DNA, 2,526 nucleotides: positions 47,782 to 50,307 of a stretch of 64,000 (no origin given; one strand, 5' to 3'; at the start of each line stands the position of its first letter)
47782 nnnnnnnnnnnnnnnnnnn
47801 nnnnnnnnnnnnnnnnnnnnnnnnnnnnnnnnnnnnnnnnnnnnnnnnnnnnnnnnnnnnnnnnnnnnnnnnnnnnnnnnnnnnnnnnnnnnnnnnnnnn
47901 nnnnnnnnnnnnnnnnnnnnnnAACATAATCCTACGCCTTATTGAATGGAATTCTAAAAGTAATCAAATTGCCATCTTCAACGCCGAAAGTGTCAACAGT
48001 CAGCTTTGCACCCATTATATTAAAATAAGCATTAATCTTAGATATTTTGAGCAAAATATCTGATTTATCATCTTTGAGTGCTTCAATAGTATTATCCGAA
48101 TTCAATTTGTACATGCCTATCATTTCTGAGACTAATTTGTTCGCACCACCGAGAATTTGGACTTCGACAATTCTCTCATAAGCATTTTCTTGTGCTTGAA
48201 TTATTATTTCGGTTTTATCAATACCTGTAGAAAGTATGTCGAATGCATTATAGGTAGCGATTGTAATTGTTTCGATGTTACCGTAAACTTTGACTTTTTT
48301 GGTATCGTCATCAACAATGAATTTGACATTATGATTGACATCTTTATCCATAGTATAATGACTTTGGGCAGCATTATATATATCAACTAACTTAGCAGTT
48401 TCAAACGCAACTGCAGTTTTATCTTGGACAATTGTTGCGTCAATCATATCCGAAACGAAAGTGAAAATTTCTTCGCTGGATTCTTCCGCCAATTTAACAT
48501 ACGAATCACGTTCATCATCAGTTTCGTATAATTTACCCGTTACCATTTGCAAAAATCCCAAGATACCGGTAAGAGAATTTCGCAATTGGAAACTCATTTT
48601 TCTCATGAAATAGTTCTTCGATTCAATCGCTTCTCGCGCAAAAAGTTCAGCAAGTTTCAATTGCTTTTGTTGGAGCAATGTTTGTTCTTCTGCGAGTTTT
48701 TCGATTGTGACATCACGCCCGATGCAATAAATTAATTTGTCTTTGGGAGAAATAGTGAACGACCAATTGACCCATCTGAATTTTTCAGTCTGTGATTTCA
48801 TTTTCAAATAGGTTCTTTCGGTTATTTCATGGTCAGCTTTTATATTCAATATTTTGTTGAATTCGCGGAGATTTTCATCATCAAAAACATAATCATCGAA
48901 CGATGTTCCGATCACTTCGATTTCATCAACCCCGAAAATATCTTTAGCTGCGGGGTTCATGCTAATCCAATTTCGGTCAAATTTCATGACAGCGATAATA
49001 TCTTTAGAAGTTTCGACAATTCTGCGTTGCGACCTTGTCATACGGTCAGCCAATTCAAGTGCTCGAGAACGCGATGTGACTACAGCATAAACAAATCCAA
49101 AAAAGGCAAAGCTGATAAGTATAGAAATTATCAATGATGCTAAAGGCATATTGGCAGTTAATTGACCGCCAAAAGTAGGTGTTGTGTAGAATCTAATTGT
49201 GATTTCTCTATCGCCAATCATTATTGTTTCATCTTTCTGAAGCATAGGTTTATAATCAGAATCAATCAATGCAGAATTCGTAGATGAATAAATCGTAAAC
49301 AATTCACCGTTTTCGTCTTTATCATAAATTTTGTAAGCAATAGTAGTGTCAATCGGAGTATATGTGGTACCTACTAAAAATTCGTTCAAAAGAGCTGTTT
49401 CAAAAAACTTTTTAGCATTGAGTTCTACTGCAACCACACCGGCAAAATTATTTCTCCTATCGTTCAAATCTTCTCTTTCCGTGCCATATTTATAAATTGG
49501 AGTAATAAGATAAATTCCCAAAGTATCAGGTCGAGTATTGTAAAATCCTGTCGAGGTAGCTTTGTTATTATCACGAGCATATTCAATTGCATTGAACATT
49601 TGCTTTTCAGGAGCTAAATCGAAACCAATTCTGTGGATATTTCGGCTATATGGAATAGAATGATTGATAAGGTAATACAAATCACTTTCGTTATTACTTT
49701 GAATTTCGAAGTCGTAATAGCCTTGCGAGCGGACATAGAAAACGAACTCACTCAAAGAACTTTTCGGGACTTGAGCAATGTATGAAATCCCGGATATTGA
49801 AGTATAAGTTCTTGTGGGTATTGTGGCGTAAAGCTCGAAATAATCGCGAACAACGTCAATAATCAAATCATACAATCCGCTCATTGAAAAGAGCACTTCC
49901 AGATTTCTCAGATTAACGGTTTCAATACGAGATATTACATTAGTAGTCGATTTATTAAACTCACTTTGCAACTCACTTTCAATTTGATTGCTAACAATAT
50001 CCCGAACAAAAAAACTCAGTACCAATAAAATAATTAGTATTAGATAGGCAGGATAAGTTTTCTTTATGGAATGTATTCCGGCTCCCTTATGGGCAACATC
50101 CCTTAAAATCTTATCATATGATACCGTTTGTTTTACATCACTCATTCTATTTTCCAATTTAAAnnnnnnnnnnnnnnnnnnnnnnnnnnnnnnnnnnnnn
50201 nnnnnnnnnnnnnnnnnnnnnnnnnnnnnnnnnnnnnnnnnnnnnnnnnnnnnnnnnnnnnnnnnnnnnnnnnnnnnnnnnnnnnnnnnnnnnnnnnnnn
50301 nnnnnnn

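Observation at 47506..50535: Receiver - His-less histidine-kinase-like sensor - receiver module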

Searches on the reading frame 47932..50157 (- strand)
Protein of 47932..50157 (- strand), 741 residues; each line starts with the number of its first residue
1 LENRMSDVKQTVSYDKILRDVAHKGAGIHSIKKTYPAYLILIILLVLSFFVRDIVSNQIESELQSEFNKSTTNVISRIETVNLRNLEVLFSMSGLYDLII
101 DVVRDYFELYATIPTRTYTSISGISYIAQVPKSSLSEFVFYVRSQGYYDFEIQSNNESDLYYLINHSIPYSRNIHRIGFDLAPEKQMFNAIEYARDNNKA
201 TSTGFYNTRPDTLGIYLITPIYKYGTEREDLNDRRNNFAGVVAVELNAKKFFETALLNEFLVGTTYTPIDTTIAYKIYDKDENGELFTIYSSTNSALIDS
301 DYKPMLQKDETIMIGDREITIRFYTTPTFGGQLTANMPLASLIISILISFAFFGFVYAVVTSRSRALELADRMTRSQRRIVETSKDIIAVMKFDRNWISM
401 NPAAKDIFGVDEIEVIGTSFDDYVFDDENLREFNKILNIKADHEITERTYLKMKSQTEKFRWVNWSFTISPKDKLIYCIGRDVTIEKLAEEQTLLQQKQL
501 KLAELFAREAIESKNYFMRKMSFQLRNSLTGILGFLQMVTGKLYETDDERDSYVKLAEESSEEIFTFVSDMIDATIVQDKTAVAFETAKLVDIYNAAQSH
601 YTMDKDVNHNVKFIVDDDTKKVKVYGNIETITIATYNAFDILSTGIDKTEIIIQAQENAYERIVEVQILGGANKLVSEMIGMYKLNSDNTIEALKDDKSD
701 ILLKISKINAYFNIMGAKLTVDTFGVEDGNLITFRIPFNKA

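Call 3: search_protein_families(library=pfam, proteins=[window:47932-50157:-], max_evalue=1)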
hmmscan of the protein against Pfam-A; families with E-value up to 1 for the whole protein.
window:47932-50157:- (741 aa): 8 families
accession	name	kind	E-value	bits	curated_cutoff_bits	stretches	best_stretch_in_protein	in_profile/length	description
PF03924.19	CHASE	-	1.5e-24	87.3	25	1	104-284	5-183/189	CHASE domain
PF00512.31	HisKA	-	1.7e-06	28.4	26.9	1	514-573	2-59/66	His Kinase A (phospho-acceptor) domain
PF00989.32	PAS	-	3.6e-06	27.4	22.6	1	378-483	4-113/113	PAS fold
PF13426.13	PAS_9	-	0.00025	21.7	27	1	396-484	12-102/103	PAS domain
PF08448.16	PAS_4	-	0.00054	20.6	23.1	1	382-486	2-108/110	PAS fold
PF13188.13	PAS_8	-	0.0011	19.2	21.8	1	378-431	4-58/65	PAS domain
PF08447.18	PAS_3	-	0.0042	17.8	25.6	1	398-472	2-76/89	PAS fold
PF06305.16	LapA_dom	-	0.11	12.9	28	1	336-386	16-62/64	Lipopolysaccharide assembly protein A domain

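Call 4: search_protein_families(library=ncbifam, proteins=[window:47932-50157:-], max_evalue=1)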
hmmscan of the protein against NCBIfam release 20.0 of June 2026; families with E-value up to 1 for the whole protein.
window:47932-50157:- (741 aa): 9 families
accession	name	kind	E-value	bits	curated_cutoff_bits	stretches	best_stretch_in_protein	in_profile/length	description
NF041947.1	LuxQ_Vibrio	equivalog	1.5e-12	46.3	1200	1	384-620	358-576/843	quorum-sensing autoinducer 2 sensor kinase/phosphatase LuxQ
TIGR00229.1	sensory_box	domain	1.9e-10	41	22.9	1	378-492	8-125/126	PAS domain S-box protein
NF008318.0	PRK11107.1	equivalog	2.2e-06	26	890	1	491-574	270-351/920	two-component sensor histidine kinase BarA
TIGR02966.1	phoR_proteo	equivalog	4.3e-06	26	334.2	1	378-659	9-259/333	phosphate regulon sensor histidine kinase PhoR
NF050805.1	CellDivHKDivJCaul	equivalog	9.7e-06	24.1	1000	1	475-577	266-362/531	cell cycle sensor histidine kinase DivJ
NF038297.2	hybrid_HK_HrmK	equivalog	1.8e-05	23.6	725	1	487-590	207-313/607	hybrid histidine kinase/response regulator HrmK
TIGR02956.1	TMAO_torS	equivalog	7.1e-05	21.1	676.5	1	501-574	451-522/967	TMAO reductase system sensor histidine kinase/response regulator TorS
NF008543.0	PRK11466.1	equivalog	0.00021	19.3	982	1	489-577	421-505/914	TMAO reductase system sensor histidine kinase/response regulator TorS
NF053781.1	cdiGMPphdstlr2612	equivalog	0.00094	16.9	1600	1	374-496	152-279/1268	Tlr1612 family c-di-GMP phosphodiesterase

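Call 6: find_homologous_proteins(query=window:47932-50157:-)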
Query window:47932-50157:- (741 aa): 145 proteins with E <= 0.001 among 8000 candidates; the best 120 are listed.
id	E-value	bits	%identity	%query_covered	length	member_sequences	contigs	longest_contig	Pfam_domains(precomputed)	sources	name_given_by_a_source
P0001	0.0e+0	1540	95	99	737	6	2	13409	PF00512.32,PF03924.20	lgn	-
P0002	0.0e+0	1070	66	99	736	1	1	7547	PF08448.17,PF00512.32,PF00989.32,PF03924.20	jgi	-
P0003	0.0e+0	1032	63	99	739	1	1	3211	PF08448.17,PF00512.32,PF03924.20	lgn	-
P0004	0.0e+0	1031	64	99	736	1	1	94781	PF08448.17,PF00512.32,PF03924.20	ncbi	-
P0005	2.1e-202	692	44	98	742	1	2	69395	PF08447.19,PF13426.14,PF08448.17,PF00512.32,PF00989.32,PF03924.20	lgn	-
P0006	2.2e-198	679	44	99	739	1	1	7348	PF08447.19,PF13426.14,PF08448.17,PF00512.32,PF00989.32,PF03924.20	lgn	-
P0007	8.6e-198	677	45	98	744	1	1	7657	PF08448.17,PF00512.32,PF00989.32,PF03924.20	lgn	-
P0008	2.5e-192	659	45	99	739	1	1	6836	PF08448.17,PF00512.32,PF00989.32,PF03924.20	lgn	-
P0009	8.4e-190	651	43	99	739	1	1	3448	PF08448.17,PF00512.32,PF00989.32,PF03924.20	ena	-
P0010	9.9e-189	647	44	99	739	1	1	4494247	PF13426.14,PF00512.32,PF03924.20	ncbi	-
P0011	1.2e-185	637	43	99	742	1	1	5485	PF13426.14,PF08448.17,PF00512.32,PF00989.32,PF03924.20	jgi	jgi:PAS domain S-box-containing protein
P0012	1.4e-185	637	42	99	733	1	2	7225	PF13426.14,PF00512.32,PF00989.32,PF03924.20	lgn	-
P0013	9.2e-184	631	43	98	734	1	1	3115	PF00512.32,PF00989.32,PF03924.20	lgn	-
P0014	1.9e-182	626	43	99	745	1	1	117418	PF08448.17,PF00512.32,PF03924.20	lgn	-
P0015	3.1e-180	619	42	99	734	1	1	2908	PF08448.17,PF00512.32,PF00989.32,PF03924.20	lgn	-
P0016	4.3e-180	619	43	100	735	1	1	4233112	PF08447.19,PF08448.17,PF00512.32,PF00989.32,PF03924.20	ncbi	-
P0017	1.3e-179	617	44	98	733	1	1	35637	PF08447.19,PF13426.14,PF00512.32,PF00989.32,PF03924.20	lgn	-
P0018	6.4e-177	608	43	98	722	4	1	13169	PF00512.32,PF03924.20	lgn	-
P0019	2.9e-176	606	42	98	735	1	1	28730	PF08448.17,PF00512.32,PF03924.20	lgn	-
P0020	4.2e-176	605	42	99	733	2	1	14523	PF13426.14,PF08448.17,PF00512.32,PF00989.32,PF03924.20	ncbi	-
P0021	1.9e-175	603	46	89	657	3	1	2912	PF13426.14,PF08448.17,PF00512.32,PF00989.32,PF03924.20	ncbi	ncbi:MAG: CHASE domain-containing protein, partial [Bacteroidota bacterium]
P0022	4.1e-174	599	42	99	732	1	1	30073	PF13426.14,PF08448.17,PF00512.32,PF00989.32,PF03924.20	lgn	-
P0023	5.1e-174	599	42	99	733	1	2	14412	PF13426.14,PF08448.17,PF00512.32,PF03924.20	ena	-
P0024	6.7e-173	595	40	99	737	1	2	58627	PF13426.14,PF08448.17,PF00512.32,PF00989.32,PF03924.20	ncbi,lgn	-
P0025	7.5e-171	588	42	94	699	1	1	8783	PF00512.32,PF00989.32,PF03924.20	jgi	jgi:PAS domain S-box-containing protein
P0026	9.6e-171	588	41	99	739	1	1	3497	PF08448.17,PF00512.32,PF00989.32,PF03924.20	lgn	-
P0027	5.1e-170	585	41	98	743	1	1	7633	PF13426.14,PF08448.17,PF00512.32,PF03924.20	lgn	-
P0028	6.7e-170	585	40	98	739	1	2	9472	PF13426.14,PF08448.17,PF00512.32,PF03924.20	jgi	jgi:PAS domain S-box-containing protein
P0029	1.2e-169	584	41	99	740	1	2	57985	PF13426.14,PF08448.17,PF00512.32,PF03924.20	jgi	jgi:PAS domain S-box-containing protein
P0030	4.2e-169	582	42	98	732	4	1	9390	PF00512.32,PF00989.32,PF03924.20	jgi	-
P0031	6.1e-168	578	40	99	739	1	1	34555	PF00512.32,PF00989.32,PF03924.20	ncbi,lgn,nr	ncbi:MAG TPA: CHASE domain-containing protein [Candidatus Kapabacteria bacterium]|nr:CHASE domain-co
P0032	2.1e-167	577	40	98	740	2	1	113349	PF13426.14,PF08448.17,PF00512.32,PF00989.32,PF03924.20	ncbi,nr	ncbi:MAG: CHASE domain-containing protein [Candidatus Kapabacteria bacterium]|nr:CHASE domain-contai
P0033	3.0e-167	576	39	98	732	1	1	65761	PF00512.32,PF03924.20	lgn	-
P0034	3.9e-167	576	41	99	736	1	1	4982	PF08447.19,PF13426.14,PF08448.17,PF00512.32,PF00989.32,PF03924.20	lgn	-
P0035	5.2e-167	575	40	99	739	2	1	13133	PF13426.14,PF08448.17,PF00512.32,PF03924.20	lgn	-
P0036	6.6e-167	575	40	99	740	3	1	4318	PF13426.14,PF08448.17,PF00512.32,PF00989.32,PF03924.20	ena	-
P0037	9.5e-167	575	41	98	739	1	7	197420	PF08447.19,PF13426.14,PF08448.17,PF00512.32,PF03924.20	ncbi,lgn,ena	-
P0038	2.2e-166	573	41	96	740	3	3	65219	PF13426.14,PF00512.32,PF03924.20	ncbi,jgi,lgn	ncbi:hypothetical protein MASR1M45_29850 [Candidatus Kapaibacterium sp.]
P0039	1.2e-165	571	40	98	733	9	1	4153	PF13426.14,PF08448.17,PF00512.32,PF00989.32,PF03924.20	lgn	-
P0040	4.8e-165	569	40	99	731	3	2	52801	PF13426.14,PF08448.17,PF00512.32,PF00989.32,PF03924.20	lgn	-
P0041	5.1e-165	569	38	99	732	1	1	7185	PF13426.14,PF08448.17,PF00512.32,PF00989.32,PF03924.20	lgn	-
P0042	1.3e-164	567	40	99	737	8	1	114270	PF08448.17,PF00512.32,PF03924.20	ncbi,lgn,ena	-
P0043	1.6e-164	567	39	98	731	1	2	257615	PF13426.14,PF00512.32,PF00989.32,PF03924.20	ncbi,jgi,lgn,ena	-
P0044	2.5e-164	567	41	98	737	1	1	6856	PF13426.14,PF00512.32,PF03924.20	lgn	-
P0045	2.7e-164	566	40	98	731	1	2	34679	PF00512.32,PF03924.20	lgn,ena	-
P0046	6.9e-164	565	41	98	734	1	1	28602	PF08448.17,PF00512.32,PF00989.32,PF03924.20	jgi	jgi:PAS domain S-box-containing protein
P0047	1.0e-163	565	39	99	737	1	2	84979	PF13426.14,PF00512.32,PF03924.20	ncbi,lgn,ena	-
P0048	2.8e-163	563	39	99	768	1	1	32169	PF08447.19,PF13426.14,PF08448.17,PF00512.32,PF00989.32,PF03924.20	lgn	-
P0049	4.9e-163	562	40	99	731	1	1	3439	PF00512.32,PF03924.20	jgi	jgi:PAS domain S-box-containing protein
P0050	5.1e-163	562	38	98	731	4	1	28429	PF13426.14,PF08448.17,PF00512.32,PF00989.32,PF03924.20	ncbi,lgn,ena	-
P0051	5.5e-163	562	39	98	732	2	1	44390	PF08447.19,PF13426.14,PF08448.17,PF00512.32,PF00989.32,PF03924.20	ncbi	-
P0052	5.7e-163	562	40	99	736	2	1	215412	PF08448.17,PF00512.32,PF00989.32,PF03924.20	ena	-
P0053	5.8e-163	562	38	98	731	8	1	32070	PF13426.14,PF08448.17,PF00512.32,PF00989.32,PF03924.20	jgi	-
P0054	8.5e-163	561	40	99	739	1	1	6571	PF13426.14,PF08448.17,PF00512.32,PF00989.32,PF03924.20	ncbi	-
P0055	2.0e-162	560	40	97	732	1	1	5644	PF08447.19,PF13426.14,PF00512.32,PF03924.20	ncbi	-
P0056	2.1e-162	560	40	97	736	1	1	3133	PF08447.19,PF13426.14,PF00512.32,PF03924.20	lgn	-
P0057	7.3e-162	558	39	98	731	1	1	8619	PF13426.14,PF00512.32,PF00989.32,PF03924.20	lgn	-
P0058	1.1e-161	558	39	94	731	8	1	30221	PF00512.32,PF03924.20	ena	-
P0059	1.6e-161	557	39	99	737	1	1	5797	PF13426.14,PF08448.17,PF00512.32,PF00989.32,PF03924.20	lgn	-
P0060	2.5e-159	550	40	100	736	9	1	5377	PF00512.32,PF00989.32,PF03924.20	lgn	-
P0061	2.8e-159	550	39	99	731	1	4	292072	PF13426.14,PF08448.17,PF00512.32,PF00989.32,PF03924.20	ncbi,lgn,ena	-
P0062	3.3e-159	550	39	99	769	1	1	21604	PF13426.14,PF08448.17,PF00512.32,PF00989.32,PF03924.20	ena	-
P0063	4.1e-159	549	39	99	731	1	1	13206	PF08448.17,PF00512.32,PF00989.32,PF03924.20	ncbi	-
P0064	2.0e-158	547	38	99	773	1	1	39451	PF13426.14,PF00512.32,PF00989.32,PF03924.20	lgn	-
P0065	5.0e-158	546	40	98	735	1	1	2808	PF00512.32,PF03924.20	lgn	-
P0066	7.7e-158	545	40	97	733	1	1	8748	PF13426.14,PF08448.17,PF00512.32,PF00989.32,PF03924.20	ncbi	-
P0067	9.9e-158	545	39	97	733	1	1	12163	PF13426.14,PF00512.32,PF03924.20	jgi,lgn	-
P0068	2.3e-157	544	40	100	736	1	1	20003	PF00512.32,PF00989.32,PF03924.20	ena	-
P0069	4.3e-157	543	40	99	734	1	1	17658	PF08448.17,PF00512.32,PF00989.32,PF03924.20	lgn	-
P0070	6.8e-157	542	39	100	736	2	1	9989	PF00512.32,PF03924.20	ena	-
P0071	1.6e-156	541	38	98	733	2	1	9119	PF13426.14,PF08448.17,PF00512.32,PF00989.32,PF03924.20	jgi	jgi:PAS domain S-box-containing protein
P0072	2.1e-156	540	40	98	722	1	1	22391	PF13426.14,PF00512.32,PF03924.20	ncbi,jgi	ncbi:MAG: CHASE domain-containing protein [FCB group bacterium]|jgi:PAS domain S-box-containing prot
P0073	1.5e-155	538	40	98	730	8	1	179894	PF13426.14,PF08448.17,PF00512.32,PF00989.32,PF03924.20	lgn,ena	-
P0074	4.2e-155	536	38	98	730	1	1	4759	PF13426.14,PF00512.32,PF03924.20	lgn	-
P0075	6.1e-154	532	38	99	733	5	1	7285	PF08448.17,PF00512.32,PF00989.32,PF03924.20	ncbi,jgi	-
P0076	3.6e-153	530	38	98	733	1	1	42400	PF00512.32,PF03924.20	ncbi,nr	ncbi:MAG: CHASE domain-containing protein [Ignavibacteriae bacterium]|nr:CHASE domain-containing pro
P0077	1.4e-152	528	38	98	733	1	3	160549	PF13426.14,PF00512.32,PF00989.32,PF03924.20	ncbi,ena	-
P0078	1.6e-152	528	39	98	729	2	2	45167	PF00512.32,PF00989.32,PF03924.20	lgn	-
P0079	1.9e-152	527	38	98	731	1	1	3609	PF13426.14,PF08448.17,PF00512.32,PF00989.32,PF03924.20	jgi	jgi:PAS domain S-box-containing protein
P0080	5.3e-152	526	37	98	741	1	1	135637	PF00512.32,PF03924.20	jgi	jgi:PAS domain S-box-containing protein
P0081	1.6e-151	524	39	98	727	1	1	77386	PF08448.17,PF00512.32,PF00989.32,PF03924.20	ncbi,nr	ncbi:CHASE domain-containing protein [Candidatus Kapabacteria bacterium]|nr:CHASE domain-containing 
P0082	2.3e-151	524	39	99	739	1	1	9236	PF13426.14,PF08448.17,PF00512.32,PF00989.32,PF03924.20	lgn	-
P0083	5.2e-151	523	38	98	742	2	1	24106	PF08448.17,PF00512.32,PF00989.32,PF03924.20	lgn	-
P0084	8.5e-151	522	38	98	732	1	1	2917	PF00512.32,PF00989.32,PF03924.20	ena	-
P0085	1.1e-150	521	38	100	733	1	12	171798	PF00512.32,PF00989.32,PF03924.20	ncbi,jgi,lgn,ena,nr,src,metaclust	ncbi:MAG: hypothetical protein A2X61_08610 [Ignavibacteria bacterium GWB2_35_12]|nr:MAG: hypothetica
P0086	1.6e-149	518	39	91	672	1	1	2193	PF08447.19,PF13426.14,PF08448.17,PF00512.32,PF00989.32,PF03924.20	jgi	-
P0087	2.7e-149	517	38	98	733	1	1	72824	PF08447.19,PF13426.14,PF08448.17,PF00512.32,PF00989.32,PF03924.20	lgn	-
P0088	4.2e-149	516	38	98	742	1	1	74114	PF08448.17,PF00512.32,PF00989.32,PF03924.20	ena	-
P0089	7.2e-149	515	37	99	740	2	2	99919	PF13426.14,PF08448.17,PF00512.32,PF00989.32,PF03924.20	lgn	-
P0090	2.4e-148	514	38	98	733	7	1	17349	PF13426.14,PF08448.17,PF00512.32,PF00989.32,PF03924.20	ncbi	-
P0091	3.1e-148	513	39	98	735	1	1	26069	PF13426.14,PF08448.17,PF00512.32,PF03924.20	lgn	-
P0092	7.2e-148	512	38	99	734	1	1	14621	PF13426.14,PF08448.17,PF00512.32,PF00989.32,PF03924.20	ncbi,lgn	-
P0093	2.5e-147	510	37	98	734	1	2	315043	PF13426.14,PF08448.17,PF00512.32,PF00989.32,PF03924.20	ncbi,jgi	jgi:PAS domain S-box-containing protein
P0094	3.4e-147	510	39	98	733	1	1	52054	PF13426.14,PF00512.32,PF00989.32,PF03924.20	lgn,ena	-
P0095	8.2e-147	509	38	98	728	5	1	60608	PF08447.19,PF13426.14,PF00512.32,PF00989.32,PF03924.20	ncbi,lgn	-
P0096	1.0e-146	508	36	98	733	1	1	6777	PF13426.14,PF00512.32,PF00989.32,PF03924.20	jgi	-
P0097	1.6e-146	508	39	98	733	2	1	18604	PF13426.14,PF08448.17,PF00512.32,PF00989.32,PF03924.20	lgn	-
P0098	2.2e-146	507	36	98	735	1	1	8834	PF00512.32,PF00989.32,PF03924.20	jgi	jgi:PAS domain S-box-containing protein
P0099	3.5e-146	507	36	96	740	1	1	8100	PF00512.32,PF00989.32,PF03924.20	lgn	-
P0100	4.2e-146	506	37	99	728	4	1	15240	PF08447.19,PF13426.14,PF00512.32,PF00989.32,PF03924.20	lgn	-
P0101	7.1e-146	506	36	98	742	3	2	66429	PF08447.19,PF13426.14,PF00512.32,PF00989.32,PF03924.20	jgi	jgi:PAS domain S-box-containing protein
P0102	1.5e-145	505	36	96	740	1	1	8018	PF00512.32,PF00989.32,PF03924.20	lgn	-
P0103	1.8e-145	504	38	98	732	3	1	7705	PF13426.14,PF08448.17,PF00512.32,PF00989.32,PF03924.20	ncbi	-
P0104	3.6e-145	503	38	98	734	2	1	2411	PF13426.14,PF08448.17,PF00512.32,PF00989.32,PF03924.20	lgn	-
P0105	3.1e-144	500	37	99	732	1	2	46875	PF08448.17,PF00989.32,PF03924.20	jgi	jgi:PAS domain S-box-containing protein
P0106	3.4e-144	500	36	96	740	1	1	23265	PF00989.32,PF03924.20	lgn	-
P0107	3.7e-144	500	36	99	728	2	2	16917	PF08447.19,PF08448.17,PF00512.32,PF00989.32,PF03924.20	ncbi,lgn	-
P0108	6.8e-144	499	37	99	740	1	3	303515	PF13426.14,PF08448.17,PF00512.32,PF00989.32,PF03924.20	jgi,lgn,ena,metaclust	metaclust:\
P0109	9.5e-144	499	37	99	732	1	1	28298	PF08448.17,PF00989.32,PF03924.20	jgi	jgi:PAS domain S-box-containing protein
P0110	1.3e-143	498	37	99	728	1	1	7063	PF08447.19,PF00512.32,PF00989.32,PF03924.20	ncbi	-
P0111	3.3e-143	497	36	99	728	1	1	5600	PF08447.19,PF13426.14,PF08448.17,PF00512.32,PF00989.32,PF03924.20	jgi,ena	-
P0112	1.0e-142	495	37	99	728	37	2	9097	PF13426.14,PF08448.17,PF00512.32,PF03924.20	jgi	jgi:PAS domain S-box-containing protein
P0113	6.1e-142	493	36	98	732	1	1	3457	PF03924.20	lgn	-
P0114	1.5e-141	491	36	98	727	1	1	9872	PF08447.19,PF13426.14,PF08448.17,PF00512.32,PF03924.20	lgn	-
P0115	1.9e-141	491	41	78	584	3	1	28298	PF13426.14,PF00512.32,PF00989.32,PF03924.20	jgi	jgi:PAS domain S-box-containing protein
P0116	4.3e-141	490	35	100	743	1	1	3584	PF00512.32,PF03924.20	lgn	-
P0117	5.1e-141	490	37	98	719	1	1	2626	PF13426.14,PF08448.17,PF00512.32,PF00989.32,PF03924.20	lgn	-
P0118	1.3e-139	485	35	95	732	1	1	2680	PF13426.14,PF08448.17,PF00512.32,PF00989.32,PF03924.20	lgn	-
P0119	2.7e-139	484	37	98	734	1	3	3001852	PF13426.14,PF08448.17,PF00512.32,PF00989.32,PF03924.20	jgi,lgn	-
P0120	2.8e-137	477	36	98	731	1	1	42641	PF08448.17,PF00512.32,PF00989.32,PF03924.20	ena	-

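Call 15: find_encoding_contigs(protein=P0105, flank=5000, max_places=3)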
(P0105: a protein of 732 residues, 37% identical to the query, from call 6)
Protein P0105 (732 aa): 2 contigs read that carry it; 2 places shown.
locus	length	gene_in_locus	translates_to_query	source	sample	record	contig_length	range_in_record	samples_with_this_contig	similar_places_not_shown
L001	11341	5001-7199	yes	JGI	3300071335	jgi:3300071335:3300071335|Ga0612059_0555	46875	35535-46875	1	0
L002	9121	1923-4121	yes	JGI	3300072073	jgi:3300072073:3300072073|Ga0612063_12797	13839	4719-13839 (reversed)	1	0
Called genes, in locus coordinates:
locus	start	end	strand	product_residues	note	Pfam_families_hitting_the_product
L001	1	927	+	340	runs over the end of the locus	PF23381:Beta-prop_IFT122_1st, PF24807:WD40_CDC20-Fz, PF24814:WD40_Prp19, PF24817:WD40_WDHD1_1st, PF25172:Beta-prop_WDR3_2nd, PF25173:Beta-prop_WDR3_1st, PF25174:Beta-prop_THOC3, PF25175:Beta-prop_WDR5, +10 more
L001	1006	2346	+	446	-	PF00691:OmpA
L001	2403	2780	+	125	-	PF00072:Response_reg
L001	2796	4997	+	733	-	PF03924:CHASE, PF00989:PAS (weak), PF13426:PAS_9 (weak), PF00512:HisKA (weak)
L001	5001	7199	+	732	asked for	PF03924:CHASE, PF00989:PAS (faint), PF08448:PAS_4 (weak)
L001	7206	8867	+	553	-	PF18962:Por_Secre_tail (faint), PF04231:Endonuclease_1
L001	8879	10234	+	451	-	-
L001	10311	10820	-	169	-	PF16301:DUF4943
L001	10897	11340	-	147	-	?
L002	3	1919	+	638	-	?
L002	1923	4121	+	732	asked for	PF03924:CHASE, PF00989:PAS (faint), PF08448:PAS_4 (weak)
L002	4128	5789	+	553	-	PF18962:Por_Secre_tail (faint), PF04231:Endonuclease_1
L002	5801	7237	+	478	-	-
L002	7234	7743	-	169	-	PF16301:DUF4943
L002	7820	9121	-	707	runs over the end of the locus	PF00009:GTP_EFTU, PF00735:Septin (weak), PF22042:EF-G_D2, PF03144:GTP_EFTU_D2 (weak), PF14492:EFG_III, PF03764:EFG_IV, PF00679:EFG_C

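Call 16: find_encoding_contigs(protein=P0004, flank=5000, max_places=2)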
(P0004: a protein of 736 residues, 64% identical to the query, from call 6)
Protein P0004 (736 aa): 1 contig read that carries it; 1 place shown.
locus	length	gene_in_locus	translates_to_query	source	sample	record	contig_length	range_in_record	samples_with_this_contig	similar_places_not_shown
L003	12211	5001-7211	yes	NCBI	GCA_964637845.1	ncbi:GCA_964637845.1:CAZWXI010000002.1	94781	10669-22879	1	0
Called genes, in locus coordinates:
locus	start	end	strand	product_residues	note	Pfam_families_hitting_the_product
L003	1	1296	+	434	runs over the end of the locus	-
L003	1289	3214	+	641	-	PF23381:Beta-prop_IFT122_1st, PF24814:WD40_Prp19, PF25175:Beta-prop_WDR5, PF23414:Beta-prop_EML_2, PF24817:WD40_WDHD1_1st, PF25174:Beta-prop_THOC3, PF24807:WD40_CDC20-Fz, PF25175:Beta-prop_WDR5, +36 more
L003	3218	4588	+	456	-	PF00691:OmpA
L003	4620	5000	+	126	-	PF00072:Response_reg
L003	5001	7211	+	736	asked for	PF03924:CHASE, PF08448:PAS_4 (weak), PF00512:HisKA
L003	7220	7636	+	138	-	PF00072:Response_reg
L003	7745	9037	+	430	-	PF00330:Aconitase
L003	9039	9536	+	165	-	PF00694:Aconitase_C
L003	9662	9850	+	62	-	-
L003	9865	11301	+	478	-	PF00224:PK, PF02887:PK_C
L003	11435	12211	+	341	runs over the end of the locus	-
